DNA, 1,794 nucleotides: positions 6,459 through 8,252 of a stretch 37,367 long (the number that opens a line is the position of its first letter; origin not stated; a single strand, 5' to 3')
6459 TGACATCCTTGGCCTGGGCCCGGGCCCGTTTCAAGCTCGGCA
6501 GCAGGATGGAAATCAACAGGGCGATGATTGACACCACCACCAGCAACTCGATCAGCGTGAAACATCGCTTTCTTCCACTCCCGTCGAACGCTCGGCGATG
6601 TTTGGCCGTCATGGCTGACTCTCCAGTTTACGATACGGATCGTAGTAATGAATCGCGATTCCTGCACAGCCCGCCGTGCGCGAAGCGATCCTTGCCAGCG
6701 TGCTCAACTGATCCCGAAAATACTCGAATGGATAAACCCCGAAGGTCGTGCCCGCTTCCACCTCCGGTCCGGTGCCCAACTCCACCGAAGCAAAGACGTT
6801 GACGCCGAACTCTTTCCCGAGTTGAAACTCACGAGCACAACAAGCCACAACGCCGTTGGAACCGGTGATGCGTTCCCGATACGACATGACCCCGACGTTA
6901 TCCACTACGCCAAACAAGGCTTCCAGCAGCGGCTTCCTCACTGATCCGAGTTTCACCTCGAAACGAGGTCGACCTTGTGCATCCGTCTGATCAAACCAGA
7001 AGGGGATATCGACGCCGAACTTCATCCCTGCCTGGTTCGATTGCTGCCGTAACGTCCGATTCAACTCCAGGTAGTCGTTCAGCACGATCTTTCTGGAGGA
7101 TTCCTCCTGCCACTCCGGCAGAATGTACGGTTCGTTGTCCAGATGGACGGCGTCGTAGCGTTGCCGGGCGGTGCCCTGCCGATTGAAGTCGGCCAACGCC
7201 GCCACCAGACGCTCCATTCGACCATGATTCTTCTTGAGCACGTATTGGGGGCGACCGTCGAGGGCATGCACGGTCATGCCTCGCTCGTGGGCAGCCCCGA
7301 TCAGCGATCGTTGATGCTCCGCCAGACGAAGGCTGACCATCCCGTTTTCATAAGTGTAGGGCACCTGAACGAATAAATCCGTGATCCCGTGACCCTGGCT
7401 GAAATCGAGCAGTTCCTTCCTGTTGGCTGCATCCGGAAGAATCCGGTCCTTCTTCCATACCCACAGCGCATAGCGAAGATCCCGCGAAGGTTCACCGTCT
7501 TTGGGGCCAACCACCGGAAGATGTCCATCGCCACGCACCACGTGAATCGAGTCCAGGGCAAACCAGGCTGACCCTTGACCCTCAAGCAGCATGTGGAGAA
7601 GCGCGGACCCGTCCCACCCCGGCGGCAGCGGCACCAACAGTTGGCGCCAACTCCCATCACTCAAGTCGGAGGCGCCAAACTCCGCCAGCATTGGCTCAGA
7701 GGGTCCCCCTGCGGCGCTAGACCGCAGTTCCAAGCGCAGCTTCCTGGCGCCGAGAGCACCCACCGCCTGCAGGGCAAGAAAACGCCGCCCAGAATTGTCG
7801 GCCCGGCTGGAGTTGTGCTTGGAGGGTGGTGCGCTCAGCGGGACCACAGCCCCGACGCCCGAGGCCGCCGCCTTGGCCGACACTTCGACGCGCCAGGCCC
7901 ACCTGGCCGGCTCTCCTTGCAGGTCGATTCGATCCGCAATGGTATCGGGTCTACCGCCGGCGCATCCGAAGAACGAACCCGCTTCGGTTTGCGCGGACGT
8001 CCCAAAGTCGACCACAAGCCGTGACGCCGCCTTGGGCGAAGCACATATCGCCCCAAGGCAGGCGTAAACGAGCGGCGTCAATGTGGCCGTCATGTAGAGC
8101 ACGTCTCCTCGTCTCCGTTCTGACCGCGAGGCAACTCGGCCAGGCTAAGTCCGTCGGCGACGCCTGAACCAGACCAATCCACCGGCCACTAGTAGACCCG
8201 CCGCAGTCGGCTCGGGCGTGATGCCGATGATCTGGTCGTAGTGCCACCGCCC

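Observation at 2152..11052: Seven-gene minus-strand cluster that embeds a pseudopilin among secreted glycan-binding/hydrolase-like proteins, a ROK regulator and an SSF transporter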

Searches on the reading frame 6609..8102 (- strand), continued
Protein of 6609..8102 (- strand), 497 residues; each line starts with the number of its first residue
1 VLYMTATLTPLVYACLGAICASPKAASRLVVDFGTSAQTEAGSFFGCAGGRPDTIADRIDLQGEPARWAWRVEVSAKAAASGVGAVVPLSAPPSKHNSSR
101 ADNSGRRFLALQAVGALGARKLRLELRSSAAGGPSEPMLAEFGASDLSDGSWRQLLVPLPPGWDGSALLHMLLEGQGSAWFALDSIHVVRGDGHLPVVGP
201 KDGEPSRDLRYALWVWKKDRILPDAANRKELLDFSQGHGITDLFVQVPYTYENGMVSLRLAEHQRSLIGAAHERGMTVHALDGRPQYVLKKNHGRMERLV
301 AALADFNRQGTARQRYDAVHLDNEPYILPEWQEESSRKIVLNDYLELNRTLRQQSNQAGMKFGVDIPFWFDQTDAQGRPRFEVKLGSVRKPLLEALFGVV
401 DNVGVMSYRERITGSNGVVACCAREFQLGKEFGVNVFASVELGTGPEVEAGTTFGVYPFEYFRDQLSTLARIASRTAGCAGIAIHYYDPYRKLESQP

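Call 33: find_related_loci(query=A1, collection=genome_contigs, flank=10000)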
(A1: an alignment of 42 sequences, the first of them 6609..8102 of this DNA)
Query A1 (497 aa) in genome_contigs; peptide patterns used: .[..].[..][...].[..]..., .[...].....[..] (x = any residue, [..] = any of these).
230 stretches matched a pattern; 206 encode a relative of the query (tblastn E <= 1e-3); the best 80 are kept; 80 distinct loci.
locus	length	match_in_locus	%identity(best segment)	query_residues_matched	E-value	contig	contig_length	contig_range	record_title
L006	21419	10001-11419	47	29-497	2e-130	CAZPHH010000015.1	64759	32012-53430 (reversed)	MAG TPA_asm: uncultured Phycisphaeraceae bacterium isolate SRP241326_co4_311 genome assembly, contig: NODE_723_length_64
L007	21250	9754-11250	44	2-497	4e-128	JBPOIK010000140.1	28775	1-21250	MAG: Planctomycetota bacterium isolate MAG_549 c_000000542808, whole genome shotgun sequence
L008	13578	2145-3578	46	25-497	5e-127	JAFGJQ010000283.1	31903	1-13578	MAG: Phycisphaerae bacterium isolate Zod_Metabat.286 k87_7285381, whole genome shotgun sequence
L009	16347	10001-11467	40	4-490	2e-126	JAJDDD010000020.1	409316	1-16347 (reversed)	MAG: Phycisphaerales bacterium isolate OFTM373 OFTM373_19, whole genome shotgun sequence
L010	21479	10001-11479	45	11-497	2e-126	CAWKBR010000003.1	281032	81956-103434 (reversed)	MAG: uncultured Planctomycetota bacterium isolate MFD05442.bin.2.98 genome assembly, contig: contig_12109, whole genome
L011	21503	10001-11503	44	1-497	3e-125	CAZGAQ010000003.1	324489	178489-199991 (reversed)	MAG TPA_asm: uncultured Planctomycetales bacterium isolate binchicken_co117_435 genome assembly, contig: NODE_17_length_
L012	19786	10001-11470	46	18-496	1e-124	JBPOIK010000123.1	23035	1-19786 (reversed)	MAG: Planctomycetota bacterium isolate MAG_549 c_000000542646, whole genome shotgun sequence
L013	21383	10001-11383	42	30-490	2e-124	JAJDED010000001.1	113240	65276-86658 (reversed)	MAG: Planctomycetota bacterium isolate OFTM151 OFTM151_0, whole genome shotgun sequence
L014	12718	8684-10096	45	30-493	3e-123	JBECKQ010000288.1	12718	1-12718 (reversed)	MAG: Phycisphaerae bacterium isolate ETDI83 k127_2647808, whole genome shotgun sequence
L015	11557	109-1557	44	19-497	2e-121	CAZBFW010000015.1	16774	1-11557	MAG TPA_asm: uncultured Phycisphaeraceae bacterium isolate binchicken_co43_71 genome assembly, contig: NODE_6118_length_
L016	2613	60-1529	43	2-493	5e-125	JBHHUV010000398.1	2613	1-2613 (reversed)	MAG: Phycisphaerae bacterium isolate S.5.sp1_bin.29 NODE_21544_length_2613_cov_5.502737, whole genome shotgun sequence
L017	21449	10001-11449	41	12-490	4e-119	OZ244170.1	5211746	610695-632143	MAG: Bythopirellula sp. isolate f6878414-ee93-430e-8b6d-a8950867fc93 genome assembly, chromosome: 1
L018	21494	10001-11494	44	9-497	8e-119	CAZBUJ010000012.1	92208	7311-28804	MAG TPA_asm: uncultured Phycisphaeraceae bacterium isolate SRP323688_co1_260 genome assembly, contig: NODE_488_length_92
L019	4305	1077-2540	43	29-497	5e-115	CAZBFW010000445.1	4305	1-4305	MAG TPA_asm: uncultured Phycisphaeraceae bacterium isolate binchicken_co43_71 genome assembly, contig: NODE_34693_length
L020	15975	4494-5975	43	22-497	3e-113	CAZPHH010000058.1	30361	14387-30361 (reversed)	MAG TPA_asm: uncultured Phycisphaeraceae bacterium isolate SRP241326_co4_311 genome assembly, contig: NODE_2160_length_3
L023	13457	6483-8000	41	22-496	7e-110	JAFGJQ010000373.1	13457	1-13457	MAG: Phycisphaerae bacterium isolate Zod_Metabat.286 k87_9895930, whole genome shotgun sequence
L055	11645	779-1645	33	212-493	9e-44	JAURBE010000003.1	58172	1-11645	MAG: Verrucomicrobiota bacterium isolate SFB_18D_100_42 NODE_3_length_58172_cov_4.899630, whole genome shotgun sequence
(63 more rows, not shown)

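Call 35: search_protein_families(library=pfam, alignment_id=A1, max_evalue=1)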
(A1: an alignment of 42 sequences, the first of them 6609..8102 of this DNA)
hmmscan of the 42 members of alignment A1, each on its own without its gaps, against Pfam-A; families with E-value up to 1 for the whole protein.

A. member 1, window:6609-8102:- (497 aa): 2 families
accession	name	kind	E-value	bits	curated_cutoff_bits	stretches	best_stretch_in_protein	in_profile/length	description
PF22465.2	Spike_JR2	-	0.025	14.9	26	1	409-441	38-69/76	Spike protein P1, second jelly-roll domain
PF15530.11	Ntox25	-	0.04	14.2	25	1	412-465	50-104/168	Bacterial toxin 25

B. families by the number of members that match (of 42 scanned): 14 families
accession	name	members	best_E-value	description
PF00126.33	HTH_1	3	0.051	Bacterial regulatory helix-turn-helix protein, lysR family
PF15530.11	Ntox25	2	0.04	Bacterial toxin 25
PF21582.3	CBM30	1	0.00032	Carbohydrate binding domain 30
PF22537.1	WbmS-like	1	0.013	Polysaccharide deacetylase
PF22465.2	Spike_JR2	1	0.025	Spike protein P1, second jelly-roll domain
PF14896.12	Arabino_trans_C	1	0.04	EmbC C-terminal domain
PF18029.7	Glyoxalase_6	1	0.055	Glyoxalase-like domain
PF03550.21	LolB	1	0.056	Outer membrane lipoprotein LolB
PF07638.17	Sigma70_ECF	1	0.11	ECF sigma factor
PF17278.7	DUF5343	1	0.17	Family of unknown function (DUF5343)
PF16484.10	CPT_N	1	0.19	Carnitine O-palmitoyltransferase N-terminus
PF22688.2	Hda_lid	1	0.22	Hda, lid domain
PF24218.1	DUF7437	1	0.24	Family of unknown function (DUF7437)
PF03425.19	CBM_11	1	0.25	Carbohydrate binding domain (family 11)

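Call 56: search_protein_families(library=pfam, proteins=[L020:8867-10579:+, L020:10608-11420:+, L020:11514-12608:+, L020:12527-14605:+, L020:14602-15930:+, L055:2456-4525:+, L055:4531-5268:+, L055:5468-6322:-, L055:6336-7721:-, L055:9712-10572:+], max_evalue=0.001)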
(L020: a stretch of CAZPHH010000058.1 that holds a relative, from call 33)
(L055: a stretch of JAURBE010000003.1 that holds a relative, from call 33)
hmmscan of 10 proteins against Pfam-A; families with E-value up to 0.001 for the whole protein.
L020:8867-10579:+ (570 aa): 1 family
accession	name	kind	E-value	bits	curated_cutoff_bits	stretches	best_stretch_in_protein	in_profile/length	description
PF00474.23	SSF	-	1.1e-44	153.4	22.8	1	40-430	1-406/406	Sodium:solute symporter family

L020:10608-11420:+ (270 aa): 1 family
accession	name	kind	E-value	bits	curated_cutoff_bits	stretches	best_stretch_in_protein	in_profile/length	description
PF01182.26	Glucosamine_iso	-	4.8e-21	76.1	27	1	34-255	2-219/225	Glucosamine-6-phosphate isomerases/6-phosphogluconolactonase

L020:11514-12608:+ (364 aa): 0 families

L020:12527-14605:+ (692 aa): 2 families
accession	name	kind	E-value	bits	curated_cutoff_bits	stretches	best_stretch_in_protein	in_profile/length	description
PF00728.28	Glyco_hydro_20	-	4.1e-28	99.2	22.3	1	193-443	2-262/348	Glycosyl hydrolase family 20, catalytic domain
PF02838.20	Glyco_hydro_20b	-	1.1e-14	55.7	26.1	1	65-189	2-124/124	Glycosyl hydrolase family 20, domain 2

L020:14602-15930:+ (442 aa): 3 families
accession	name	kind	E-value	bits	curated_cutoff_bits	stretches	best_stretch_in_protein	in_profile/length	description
PF13517.12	FG-GAP_3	-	5.3e-20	72.2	26.9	3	342-402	1-61/61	FG-GAP-like repeat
PF01839.29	FG-GAP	-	3.9e-11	43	22.1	1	338-362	5-36/37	FG-GAP repeat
PF12256.14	TcdB_toxin_midN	-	0.00046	20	24.8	0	338-363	30-55/181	Insecticide toxin TcdB middle/N-terminal region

L055:2456-4525:+ (689 aa): 1 family
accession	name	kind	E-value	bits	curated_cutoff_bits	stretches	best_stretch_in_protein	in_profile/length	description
PF00474.23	SSF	-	1.5e-14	54.2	22.8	1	47-464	13-406/406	Sodium:solute symporter family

L055:4531-5268:+ (245 aa): 0 families

L055:5468-6322:- (284 aa): 1 family
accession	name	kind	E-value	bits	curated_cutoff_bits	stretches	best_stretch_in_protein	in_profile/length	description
PF02585.22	PIG-L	-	3.1e-13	50.8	28.2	1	30-158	3-128/129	GlcNAc-PI de-N-acetylase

L055:6336-7721:- (461 aa): 0 families

L055:9712-10572:+ (286 aa): 4 families
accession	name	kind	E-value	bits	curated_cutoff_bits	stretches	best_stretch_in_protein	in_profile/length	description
PF12833.13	HTH_18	-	1.3e-19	70.7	33.6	1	204-282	1-79/80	Helix-turn-helix domain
PF00165.29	HTH_AraC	-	3.4e-11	43.4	26.6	1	243-282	1-42/42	Bacterial regulatory helix-turn-helix proteins, AraC family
PF07883.17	Cupin_2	-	5.3e-06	26.5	27.2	1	52-105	15-68/70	Cupin domain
PF02311.25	AraC_binding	-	0.00076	19.7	21.1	0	45-122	14-94/135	AraC-like ligand binding domain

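Call 80: search_protein_families(library=ncbifam, proteins=[L020:10608-11420:+, L020:11514-12608:+, L020:12527-14605:+, L055:7734-9638:-, L055:6336-7721:-, L055:5468-6322:-, L055:4531-5268:+, L055:1697-2359:+], max_evalue=0.001)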
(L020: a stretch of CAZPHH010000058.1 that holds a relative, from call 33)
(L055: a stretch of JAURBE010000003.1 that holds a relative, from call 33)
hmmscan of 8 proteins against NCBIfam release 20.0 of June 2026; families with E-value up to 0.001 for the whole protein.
L020:10608-11420:+ (270 aa): 8 families
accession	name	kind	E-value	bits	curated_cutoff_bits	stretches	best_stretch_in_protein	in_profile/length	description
NF001684.0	PRK00443.1-4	subfamily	1.3e-37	129.8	326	1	31-270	5-241/260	glucosamine-6-phosphate deaminase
TIGR00502.1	nagB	equivalog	4.1e-37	127.9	236.9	1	75-269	53-246/259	glucosamine-6-phosphate deaminase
NF001682.0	PRK00443.1-1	equivalog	5e-33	114.6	528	1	44-268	14-232/262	glucosamine-6-phosphate deaminase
NF002557.0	PRK02122.1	subfamily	3e-26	91.7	384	1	12-270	14-275/653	glucosamine-6-phosphate deaminase-like protein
NF001685.0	PRK00443.1-5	equivalog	2.1e-24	86.2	513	1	77-267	55-244/266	glucosamine-6-phosphate deaminase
NF007291.0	PRK09762.1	equivalog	5.5e-20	72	271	1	29-261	6-232/236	galactosamine-6-phosphate isomerase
TIGR01198.1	pgl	equivalog_domain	3.1e-17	62.9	124.45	1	32-268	2-232/234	6-phosphogluconolactonase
NF009022.0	PRK12358.1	equivalog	9.7e-14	51.4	247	1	149-270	118-237/239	glucosamine-6-phosphate deaminase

L020:11514-12608:+ (364 aa): 2 families
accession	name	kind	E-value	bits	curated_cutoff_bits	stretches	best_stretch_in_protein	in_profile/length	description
TIGR00221.1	nagA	equivalog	1.5e-35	122.9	225.65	2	181-337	179-333/380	N-acetylglucosamine-6-phosphate deacetylase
NF008371.0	PRK11170.1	equivalog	4.5e-27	94.9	483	2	183-338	179-331/382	N-acetylglucosamine-6-phosphate deacetylase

L020:12527-14605:+ (692 aa): 1 family
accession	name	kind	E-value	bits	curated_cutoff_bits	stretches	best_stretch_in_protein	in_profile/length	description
NF041654.1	GlcNAcase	equivalog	8.8e-10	37.7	1000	1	122-270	73-217/732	beta-N-acetylglucosaminidase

L055:7734-9638:- (634 aa): 8 families
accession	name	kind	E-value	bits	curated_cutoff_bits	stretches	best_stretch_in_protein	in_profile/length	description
NF002557.0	PRK02122.1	subfamily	2.3e-251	835.5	384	1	7-633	24-651/653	glucosamine-6-phosphate deaminase-like protein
NF001684.0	PRK00443.1-4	subfamily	8.4e-84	281.1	326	1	27-262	12-245/260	glucosamine-6-phosphate deaminase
TIGR00502.1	nagB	equivalog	2.4e-78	263.1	236.9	1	22-259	11-248/259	glucosamine-6-phosphate deaminase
NF001682.0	PRK00443.1-1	equivalog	1.5e-53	181.8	528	1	41-256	26-232/262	glucosamine-6-phosphate deaminase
NF001685.0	PRK00443.1-5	equivalog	2.2e-51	174.7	513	1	37-258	27-247/266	glucosamine-6-phosphate deaminase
NF007291.0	PRK09762.1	equivalog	2e-32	112.7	271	1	34-250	22-233/236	galactosamine-6-phosphate isomerase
NF009022.0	PRK12358.1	equivalog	4.1e-28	98.5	247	1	43-259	28-238/239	glucosamine-6-phosphate deaminase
TIGR01198.1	pgl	equivalog_domain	1.3e-21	77.2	124.45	1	16-257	1-233/234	6-phosphogluconolactonase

L055:6336-7721:- (461 aa): 0 families

L055:5468-6322:- (284 aa): 1 family
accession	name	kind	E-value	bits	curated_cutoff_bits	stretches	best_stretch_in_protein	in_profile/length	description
TIGR04000.1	thiol_BshB2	equivalog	2.5e-05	24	195.25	1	32-170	8-145/217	bacillithiol biosynthesis deacetylase BshB2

L055:4531-5268:+ (245 aa): 0 families

L055:1697-2359:+ (220 aa): 8 families
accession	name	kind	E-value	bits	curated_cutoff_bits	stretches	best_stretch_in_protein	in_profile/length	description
TIGR01710.1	typeII_sec_gspG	equivalog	4.3e-07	30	88.85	1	17-78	2-62/134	type II secretion system major pseudopilin GspG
NF041775.1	typeIV_PilA_Myxo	equivalog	1.2e-06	28.7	400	1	15-65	10-60/214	type IV pilin protein PilA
TIGR04294.2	pre_pil_HX9DG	domain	2.8e-06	26.9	19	1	181-197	5-21/22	H-X9-DG-CTERM domain-containing protein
NF040999.1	pilin_ComGC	equivalog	5.1e-06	26.6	75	1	16-54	2-40/84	competence type IV pilus major pilin ComGC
NF007862.0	PRK10574.1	equivalog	1.5e-05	25.2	138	1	14-65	3-50/145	prepilin peptidase-dependent pilin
TIGR02532.1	IV_pilin_GFxxxE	domain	1.9e-05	24.3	16.3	1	17-38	3-24/24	prepilin-type N-terminal cleavage/methylation domain-containing protein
TIGR01708.2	typeII_sec_gspH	equivalog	0.00031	20.8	80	1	17-47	3-33/169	type II secretion system minor pseudopilin GspH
TIGR02596.1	TIGR02596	subfamily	0.00087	19.4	70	0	18-48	1-31/196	Verru_Chthon cassette protein D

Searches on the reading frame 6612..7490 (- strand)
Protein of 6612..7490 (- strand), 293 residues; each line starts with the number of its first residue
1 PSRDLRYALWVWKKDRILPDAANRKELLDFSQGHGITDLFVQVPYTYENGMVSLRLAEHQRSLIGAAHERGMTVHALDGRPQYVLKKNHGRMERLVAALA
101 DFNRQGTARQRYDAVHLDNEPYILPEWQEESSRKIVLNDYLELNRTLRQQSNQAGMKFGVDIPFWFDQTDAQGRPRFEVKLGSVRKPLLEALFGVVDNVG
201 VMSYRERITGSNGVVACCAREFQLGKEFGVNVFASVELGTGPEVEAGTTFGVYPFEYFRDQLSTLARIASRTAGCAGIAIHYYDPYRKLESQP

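Call 49: search_solved_structures(query=A2, max_evalue=10, show_alignments=5)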
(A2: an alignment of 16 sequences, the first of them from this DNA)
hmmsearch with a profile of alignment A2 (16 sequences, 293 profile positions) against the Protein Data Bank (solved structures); distinct sequences matched with E-value up to 10: 1.
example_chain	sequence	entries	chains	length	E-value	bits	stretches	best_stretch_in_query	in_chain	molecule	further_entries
10yv_A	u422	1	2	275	8.1e-18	67.8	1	112-291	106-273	Putative GH97 from Cellulomonas fimi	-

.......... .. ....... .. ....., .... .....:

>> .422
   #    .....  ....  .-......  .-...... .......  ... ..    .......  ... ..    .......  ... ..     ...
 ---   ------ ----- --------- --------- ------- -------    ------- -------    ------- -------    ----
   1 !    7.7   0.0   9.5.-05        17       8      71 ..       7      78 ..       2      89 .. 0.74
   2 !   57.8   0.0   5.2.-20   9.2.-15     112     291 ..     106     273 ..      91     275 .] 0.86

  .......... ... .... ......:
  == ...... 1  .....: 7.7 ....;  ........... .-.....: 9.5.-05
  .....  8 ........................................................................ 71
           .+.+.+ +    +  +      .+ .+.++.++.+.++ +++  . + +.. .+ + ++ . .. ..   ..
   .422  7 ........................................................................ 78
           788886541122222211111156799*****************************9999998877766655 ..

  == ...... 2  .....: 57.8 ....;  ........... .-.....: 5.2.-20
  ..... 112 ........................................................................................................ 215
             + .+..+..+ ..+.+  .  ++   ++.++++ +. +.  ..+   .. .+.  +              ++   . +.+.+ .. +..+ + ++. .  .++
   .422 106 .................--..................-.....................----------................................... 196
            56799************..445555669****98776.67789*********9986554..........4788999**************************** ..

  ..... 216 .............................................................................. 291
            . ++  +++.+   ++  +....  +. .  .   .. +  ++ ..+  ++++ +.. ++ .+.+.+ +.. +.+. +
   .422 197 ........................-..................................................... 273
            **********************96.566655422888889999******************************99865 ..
